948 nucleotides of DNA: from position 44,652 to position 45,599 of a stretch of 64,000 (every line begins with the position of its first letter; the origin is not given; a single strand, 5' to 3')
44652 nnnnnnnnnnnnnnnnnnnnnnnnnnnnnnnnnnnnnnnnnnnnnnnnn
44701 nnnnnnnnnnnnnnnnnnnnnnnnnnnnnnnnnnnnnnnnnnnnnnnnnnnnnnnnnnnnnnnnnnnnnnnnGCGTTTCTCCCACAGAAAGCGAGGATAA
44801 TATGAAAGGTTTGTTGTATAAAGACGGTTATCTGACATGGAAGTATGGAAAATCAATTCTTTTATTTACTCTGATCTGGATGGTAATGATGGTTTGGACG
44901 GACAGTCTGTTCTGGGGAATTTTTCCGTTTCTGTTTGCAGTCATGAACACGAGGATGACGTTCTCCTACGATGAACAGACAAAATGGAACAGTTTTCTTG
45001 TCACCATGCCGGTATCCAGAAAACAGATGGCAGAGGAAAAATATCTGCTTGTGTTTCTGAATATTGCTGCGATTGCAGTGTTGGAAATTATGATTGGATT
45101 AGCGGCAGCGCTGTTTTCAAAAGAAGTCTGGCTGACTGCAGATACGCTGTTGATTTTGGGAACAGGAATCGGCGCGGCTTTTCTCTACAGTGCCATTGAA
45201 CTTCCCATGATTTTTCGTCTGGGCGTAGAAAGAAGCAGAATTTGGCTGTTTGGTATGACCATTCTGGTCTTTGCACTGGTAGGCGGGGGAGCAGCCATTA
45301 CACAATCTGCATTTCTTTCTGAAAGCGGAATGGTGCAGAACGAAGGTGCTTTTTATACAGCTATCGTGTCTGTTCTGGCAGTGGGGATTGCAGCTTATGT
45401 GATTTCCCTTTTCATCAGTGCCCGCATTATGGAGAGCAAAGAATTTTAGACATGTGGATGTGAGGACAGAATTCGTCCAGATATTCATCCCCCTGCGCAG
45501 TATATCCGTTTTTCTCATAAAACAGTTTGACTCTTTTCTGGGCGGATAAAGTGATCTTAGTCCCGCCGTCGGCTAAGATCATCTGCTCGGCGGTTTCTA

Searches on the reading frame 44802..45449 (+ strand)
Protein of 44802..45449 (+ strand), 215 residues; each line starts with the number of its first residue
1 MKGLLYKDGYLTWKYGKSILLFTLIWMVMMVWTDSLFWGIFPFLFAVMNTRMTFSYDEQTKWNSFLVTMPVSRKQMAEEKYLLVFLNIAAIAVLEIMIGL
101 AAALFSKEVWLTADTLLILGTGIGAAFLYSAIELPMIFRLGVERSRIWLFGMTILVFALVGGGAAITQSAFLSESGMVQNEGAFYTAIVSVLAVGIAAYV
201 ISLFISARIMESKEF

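Call 11: search_protein_families(library=pfam, proteins=[window:44802-45449:+])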
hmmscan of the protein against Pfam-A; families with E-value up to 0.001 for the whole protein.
window:44802-45449:+ (215 aa): 2 families
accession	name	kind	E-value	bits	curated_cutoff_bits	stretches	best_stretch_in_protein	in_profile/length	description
PF13346.12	ABC2_membrane_5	-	2.1e-34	119.3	25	1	3-211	1-205/205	ABC-2 family transporter protein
PF12730.13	ABC2_membrane_4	-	6.2e-05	23.5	27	1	28-153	47-172/179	ABC-2 family transporter protein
